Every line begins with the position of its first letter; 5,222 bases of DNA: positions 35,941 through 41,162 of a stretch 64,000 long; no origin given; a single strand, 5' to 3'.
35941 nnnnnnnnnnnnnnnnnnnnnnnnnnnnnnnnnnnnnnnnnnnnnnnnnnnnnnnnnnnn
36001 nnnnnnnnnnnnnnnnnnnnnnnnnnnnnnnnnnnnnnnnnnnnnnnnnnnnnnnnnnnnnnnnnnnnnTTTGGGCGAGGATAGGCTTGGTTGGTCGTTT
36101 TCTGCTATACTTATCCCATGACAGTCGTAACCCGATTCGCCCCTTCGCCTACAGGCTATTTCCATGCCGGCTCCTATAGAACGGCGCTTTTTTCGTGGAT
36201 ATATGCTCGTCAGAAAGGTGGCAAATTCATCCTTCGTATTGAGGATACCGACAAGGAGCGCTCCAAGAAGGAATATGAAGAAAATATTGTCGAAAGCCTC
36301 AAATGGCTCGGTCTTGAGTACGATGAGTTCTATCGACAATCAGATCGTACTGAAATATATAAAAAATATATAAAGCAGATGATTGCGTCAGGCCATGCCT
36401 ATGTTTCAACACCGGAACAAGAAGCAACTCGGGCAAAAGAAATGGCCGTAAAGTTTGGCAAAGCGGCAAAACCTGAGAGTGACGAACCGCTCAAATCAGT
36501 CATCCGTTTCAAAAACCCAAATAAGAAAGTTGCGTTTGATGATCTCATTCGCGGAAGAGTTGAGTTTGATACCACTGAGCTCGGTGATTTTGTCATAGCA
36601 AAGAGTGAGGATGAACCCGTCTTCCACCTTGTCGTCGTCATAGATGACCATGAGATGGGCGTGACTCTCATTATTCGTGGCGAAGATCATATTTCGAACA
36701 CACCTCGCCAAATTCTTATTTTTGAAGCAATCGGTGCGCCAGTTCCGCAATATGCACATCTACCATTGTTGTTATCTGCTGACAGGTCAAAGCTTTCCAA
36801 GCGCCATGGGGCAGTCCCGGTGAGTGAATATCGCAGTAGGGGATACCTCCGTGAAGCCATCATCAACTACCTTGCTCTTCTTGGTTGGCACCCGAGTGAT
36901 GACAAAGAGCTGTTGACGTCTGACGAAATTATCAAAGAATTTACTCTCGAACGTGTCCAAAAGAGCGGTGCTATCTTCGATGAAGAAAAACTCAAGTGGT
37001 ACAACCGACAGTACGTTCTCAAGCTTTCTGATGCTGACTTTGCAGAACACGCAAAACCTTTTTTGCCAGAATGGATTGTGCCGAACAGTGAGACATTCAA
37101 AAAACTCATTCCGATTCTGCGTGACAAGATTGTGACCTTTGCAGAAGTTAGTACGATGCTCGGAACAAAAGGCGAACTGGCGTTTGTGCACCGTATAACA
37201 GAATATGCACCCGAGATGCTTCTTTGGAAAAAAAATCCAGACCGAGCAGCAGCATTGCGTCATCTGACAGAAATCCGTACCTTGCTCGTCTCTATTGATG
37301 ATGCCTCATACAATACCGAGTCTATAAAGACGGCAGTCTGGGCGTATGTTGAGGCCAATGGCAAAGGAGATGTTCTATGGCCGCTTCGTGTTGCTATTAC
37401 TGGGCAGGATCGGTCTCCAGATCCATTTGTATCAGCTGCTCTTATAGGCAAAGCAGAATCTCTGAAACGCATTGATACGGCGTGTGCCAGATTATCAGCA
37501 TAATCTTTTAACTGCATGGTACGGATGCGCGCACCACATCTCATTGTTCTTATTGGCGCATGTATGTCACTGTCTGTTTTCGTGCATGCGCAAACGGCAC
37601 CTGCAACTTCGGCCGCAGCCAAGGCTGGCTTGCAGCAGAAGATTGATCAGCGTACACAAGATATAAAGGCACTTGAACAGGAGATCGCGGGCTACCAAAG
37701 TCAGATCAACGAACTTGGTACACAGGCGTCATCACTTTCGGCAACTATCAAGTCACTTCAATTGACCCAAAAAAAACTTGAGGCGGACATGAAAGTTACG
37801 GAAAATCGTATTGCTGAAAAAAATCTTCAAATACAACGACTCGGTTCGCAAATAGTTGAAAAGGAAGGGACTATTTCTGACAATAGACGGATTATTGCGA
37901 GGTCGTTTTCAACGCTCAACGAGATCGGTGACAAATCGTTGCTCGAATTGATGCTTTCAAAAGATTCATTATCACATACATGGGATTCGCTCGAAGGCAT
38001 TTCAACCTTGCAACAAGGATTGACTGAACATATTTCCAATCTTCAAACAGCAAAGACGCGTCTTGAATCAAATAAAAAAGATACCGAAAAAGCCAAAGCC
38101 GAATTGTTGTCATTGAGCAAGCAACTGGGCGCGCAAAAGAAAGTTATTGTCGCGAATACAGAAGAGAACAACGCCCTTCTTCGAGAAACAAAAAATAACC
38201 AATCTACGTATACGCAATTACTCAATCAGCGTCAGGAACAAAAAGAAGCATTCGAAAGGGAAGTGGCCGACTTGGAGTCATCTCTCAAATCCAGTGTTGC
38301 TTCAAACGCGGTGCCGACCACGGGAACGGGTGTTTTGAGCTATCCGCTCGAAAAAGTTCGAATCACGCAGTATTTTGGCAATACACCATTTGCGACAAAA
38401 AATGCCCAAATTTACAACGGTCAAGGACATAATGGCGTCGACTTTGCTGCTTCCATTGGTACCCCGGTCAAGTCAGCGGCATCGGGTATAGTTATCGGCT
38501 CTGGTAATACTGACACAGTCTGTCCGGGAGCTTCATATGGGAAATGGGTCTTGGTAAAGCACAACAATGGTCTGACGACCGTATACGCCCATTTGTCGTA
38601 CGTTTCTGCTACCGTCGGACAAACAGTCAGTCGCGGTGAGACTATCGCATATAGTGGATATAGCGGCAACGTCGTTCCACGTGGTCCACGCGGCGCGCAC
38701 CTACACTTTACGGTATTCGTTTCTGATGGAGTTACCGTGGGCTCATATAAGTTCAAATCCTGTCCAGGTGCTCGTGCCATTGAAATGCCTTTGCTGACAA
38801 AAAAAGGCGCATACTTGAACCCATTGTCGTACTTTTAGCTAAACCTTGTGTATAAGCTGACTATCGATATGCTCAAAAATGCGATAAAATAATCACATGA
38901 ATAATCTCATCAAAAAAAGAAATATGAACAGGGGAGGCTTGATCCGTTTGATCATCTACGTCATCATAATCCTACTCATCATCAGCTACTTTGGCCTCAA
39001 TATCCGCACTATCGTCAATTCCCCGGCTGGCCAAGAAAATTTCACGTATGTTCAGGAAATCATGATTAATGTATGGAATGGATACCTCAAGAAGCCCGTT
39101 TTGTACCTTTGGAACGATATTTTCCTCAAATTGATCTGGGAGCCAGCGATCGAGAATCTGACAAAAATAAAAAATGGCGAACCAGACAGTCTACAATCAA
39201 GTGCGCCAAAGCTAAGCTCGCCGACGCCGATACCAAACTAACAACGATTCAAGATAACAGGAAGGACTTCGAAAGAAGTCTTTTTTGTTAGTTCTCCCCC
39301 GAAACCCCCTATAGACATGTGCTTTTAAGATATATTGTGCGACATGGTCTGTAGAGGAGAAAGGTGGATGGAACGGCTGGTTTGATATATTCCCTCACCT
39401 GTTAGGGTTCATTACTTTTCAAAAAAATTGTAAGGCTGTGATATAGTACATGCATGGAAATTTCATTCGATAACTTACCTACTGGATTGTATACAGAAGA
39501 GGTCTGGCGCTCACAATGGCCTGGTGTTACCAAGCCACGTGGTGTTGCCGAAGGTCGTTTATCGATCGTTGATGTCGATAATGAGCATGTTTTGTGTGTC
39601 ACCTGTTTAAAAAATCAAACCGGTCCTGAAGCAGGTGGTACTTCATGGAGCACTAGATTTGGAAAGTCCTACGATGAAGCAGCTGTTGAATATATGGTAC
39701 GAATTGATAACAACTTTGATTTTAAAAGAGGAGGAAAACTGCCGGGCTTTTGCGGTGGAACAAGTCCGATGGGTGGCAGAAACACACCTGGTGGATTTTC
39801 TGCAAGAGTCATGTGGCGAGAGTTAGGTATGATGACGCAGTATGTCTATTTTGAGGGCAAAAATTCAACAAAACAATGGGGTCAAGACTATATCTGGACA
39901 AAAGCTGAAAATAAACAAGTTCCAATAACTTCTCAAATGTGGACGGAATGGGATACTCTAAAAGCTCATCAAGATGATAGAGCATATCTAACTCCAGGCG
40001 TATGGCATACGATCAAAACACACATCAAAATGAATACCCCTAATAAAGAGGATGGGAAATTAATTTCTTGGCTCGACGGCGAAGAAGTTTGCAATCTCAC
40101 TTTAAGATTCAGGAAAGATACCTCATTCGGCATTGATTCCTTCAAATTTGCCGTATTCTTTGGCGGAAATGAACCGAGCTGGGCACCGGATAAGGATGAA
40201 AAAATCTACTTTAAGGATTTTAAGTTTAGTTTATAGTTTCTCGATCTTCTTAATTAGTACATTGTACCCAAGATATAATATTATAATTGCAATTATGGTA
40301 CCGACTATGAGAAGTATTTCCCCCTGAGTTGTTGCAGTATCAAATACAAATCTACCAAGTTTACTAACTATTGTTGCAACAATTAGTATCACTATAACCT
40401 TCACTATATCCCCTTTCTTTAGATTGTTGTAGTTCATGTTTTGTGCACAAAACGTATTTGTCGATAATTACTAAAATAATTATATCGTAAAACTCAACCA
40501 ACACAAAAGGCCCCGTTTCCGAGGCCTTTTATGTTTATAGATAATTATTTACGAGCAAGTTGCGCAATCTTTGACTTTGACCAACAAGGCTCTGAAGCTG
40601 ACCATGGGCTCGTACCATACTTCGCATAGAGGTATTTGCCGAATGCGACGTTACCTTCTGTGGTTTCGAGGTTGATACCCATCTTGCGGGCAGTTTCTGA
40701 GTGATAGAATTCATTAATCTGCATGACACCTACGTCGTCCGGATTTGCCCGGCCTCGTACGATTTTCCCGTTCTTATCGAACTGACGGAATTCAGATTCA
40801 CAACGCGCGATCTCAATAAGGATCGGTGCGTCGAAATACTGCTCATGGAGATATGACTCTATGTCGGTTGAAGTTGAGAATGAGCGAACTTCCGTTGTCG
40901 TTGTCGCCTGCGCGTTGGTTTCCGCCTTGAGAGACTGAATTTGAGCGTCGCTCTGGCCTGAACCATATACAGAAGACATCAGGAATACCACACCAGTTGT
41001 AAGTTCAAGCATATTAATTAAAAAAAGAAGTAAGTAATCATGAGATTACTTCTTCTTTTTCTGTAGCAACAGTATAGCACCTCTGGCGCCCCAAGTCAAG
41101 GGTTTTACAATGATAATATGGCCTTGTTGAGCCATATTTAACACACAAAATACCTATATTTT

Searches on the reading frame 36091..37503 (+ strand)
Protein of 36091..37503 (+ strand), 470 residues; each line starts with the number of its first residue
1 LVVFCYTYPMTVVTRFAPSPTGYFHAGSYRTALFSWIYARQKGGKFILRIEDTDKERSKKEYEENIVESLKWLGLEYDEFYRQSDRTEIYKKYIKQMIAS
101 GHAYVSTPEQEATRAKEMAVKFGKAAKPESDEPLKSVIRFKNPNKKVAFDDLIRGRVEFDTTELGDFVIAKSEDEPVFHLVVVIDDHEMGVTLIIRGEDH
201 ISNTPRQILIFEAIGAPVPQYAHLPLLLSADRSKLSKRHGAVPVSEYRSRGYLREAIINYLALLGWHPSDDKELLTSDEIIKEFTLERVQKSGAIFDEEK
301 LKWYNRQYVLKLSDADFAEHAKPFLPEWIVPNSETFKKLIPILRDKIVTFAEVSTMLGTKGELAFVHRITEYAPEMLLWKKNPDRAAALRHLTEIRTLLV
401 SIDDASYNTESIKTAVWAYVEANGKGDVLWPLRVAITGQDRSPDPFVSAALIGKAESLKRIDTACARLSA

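Call 33: search_protein_families(library=pfam, proteins=[window:36091-37503:+], max_evalue=0.001)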
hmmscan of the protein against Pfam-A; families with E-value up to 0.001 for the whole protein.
window:36091-37503:+ (470 aa): 2 families
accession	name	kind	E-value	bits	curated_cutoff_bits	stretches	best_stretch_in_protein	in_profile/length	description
PF00749.27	tRNA-synt_1c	-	4.5e-94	315.3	23.4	1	12-303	2-314/314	tRNA synthetases class I (E and Q), catalytic domain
PF19269.4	Anticodon_2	-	7.3e-21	75.5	23.6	1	317-464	2-140/141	Anticodon binding domain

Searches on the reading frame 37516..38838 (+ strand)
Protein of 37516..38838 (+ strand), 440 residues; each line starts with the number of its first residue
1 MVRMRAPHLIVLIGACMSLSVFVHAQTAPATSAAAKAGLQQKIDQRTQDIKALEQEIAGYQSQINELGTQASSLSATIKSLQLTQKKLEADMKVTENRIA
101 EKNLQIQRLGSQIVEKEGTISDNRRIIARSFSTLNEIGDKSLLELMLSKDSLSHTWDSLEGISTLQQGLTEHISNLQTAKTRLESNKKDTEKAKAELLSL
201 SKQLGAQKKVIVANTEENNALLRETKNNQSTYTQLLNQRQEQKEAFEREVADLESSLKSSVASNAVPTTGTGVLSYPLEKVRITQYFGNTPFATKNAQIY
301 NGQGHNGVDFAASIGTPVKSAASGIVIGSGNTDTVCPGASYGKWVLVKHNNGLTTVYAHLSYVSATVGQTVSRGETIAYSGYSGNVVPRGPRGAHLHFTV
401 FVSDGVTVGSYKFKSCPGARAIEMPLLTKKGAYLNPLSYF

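Call 33: search_protein_families(library=pfam, proteins=[window:37516-38838:+], max_evalue=0.001)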
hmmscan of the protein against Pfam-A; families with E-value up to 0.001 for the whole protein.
window:37516-38838:+ (440 aa): 3 families
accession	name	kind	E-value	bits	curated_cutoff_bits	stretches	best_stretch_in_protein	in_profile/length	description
PF01551.29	Peptidase_M23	-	2.4e-24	85.8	28.7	1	304-401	2-88/96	Peptidase family M23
PF25014.1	NET2A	-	0.00013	22.4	33.1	1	36-124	127-218/235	NET2A-like domain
PF00038.26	Filament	-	0.00081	19.6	40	0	32-130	187-282/313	Intermediate filament protein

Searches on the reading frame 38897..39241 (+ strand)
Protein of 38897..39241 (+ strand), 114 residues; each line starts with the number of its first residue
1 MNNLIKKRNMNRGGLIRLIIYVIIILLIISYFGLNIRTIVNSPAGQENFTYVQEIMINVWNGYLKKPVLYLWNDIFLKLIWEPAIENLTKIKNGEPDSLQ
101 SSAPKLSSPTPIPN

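Call 33: search_protein_families(library=pfam, proteins=[window:38897-39241:+], max_evalue=0.001)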
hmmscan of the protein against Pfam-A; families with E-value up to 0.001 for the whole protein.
window:38897-39241:+ (114 aa): 0 families

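Call 83: search_protein_families(library=pfam, proteins=[window:38897-39241:+], max_evalue=1)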
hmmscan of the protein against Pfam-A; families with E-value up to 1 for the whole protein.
window:38897-39241:+ (114 aa): 3 families
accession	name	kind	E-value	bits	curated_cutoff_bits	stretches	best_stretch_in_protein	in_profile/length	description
PF21088.3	MS_channel_1st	-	0.06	13.8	23.1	1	14-39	1-26/42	Mechanosensitive ion channel, transmembrane helices 2/3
PF02554.20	CstA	-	0.14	11.3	27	1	3-64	117-178/560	Carbon starvation protein CstA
PF13850.11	ERGIC_N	-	0.16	12.6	27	1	9-41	17-49/91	Endoplasmic Reticulum-Golgi Intermediate Compartment (ERGIC)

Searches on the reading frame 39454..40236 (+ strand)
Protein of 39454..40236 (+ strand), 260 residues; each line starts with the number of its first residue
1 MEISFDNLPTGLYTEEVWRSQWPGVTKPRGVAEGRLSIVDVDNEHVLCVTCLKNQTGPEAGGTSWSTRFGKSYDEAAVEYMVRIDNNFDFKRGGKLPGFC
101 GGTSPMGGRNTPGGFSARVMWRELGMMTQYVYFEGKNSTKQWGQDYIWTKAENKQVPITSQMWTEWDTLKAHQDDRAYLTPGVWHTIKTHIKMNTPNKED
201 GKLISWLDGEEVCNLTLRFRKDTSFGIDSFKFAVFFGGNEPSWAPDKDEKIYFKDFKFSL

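Call 33: search_protein_families(library=pfam, proteins=[window:39454-40236:+], max_evalue=0.001)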
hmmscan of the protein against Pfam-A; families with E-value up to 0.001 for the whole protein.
window:39454-40236:+ (260 aa): 2 families
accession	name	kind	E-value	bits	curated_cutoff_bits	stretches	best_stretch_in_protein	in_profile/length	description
PF21294.4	Polysacc_lyase_14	-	2.5e-38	132.4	27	1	44-256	6-215/215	Polysaccharide lyase 14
PF14099.13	Polysacc_lyase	-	0.00032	21.1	29.9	1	165-214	126-173/210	Polysaccharide lyase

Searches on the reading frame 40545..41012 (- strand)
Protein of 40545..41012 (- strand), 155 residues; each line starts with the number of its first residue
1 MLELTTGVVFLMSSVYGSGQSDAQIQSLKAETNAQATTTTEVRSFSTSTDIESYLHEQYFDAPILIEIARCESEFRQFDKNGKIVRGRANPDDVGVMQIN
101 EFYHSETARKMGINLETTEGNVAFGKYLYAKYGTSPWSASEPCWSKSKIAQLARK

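Call 33: search_protein_families(library=pfam, proteins=[window:40545-41012:-], max_evalue=0.001)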
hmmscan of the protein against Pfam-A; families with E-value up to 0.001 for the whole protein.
window:40545-41012:- (155 aa): 0 families

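Call 83: search_protein_families(library=pfam, proteins=[window:40545-41012:-], max_evalue=1)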
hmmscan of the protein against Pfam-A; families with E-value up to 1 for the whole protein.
window:40545-41012:- (155 aa): 2 families
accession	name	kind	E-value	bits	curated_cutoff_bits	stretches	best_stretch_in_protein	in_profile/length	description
PF01464.25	SLT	-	0.0015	18.5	21.3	1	57-114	9-58/117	Transglycosylase SLT domain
PF10828.13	DUF2570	-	0.14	12.7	26.6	1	5-41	6-41/108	Protein of unknown function (DUF2570)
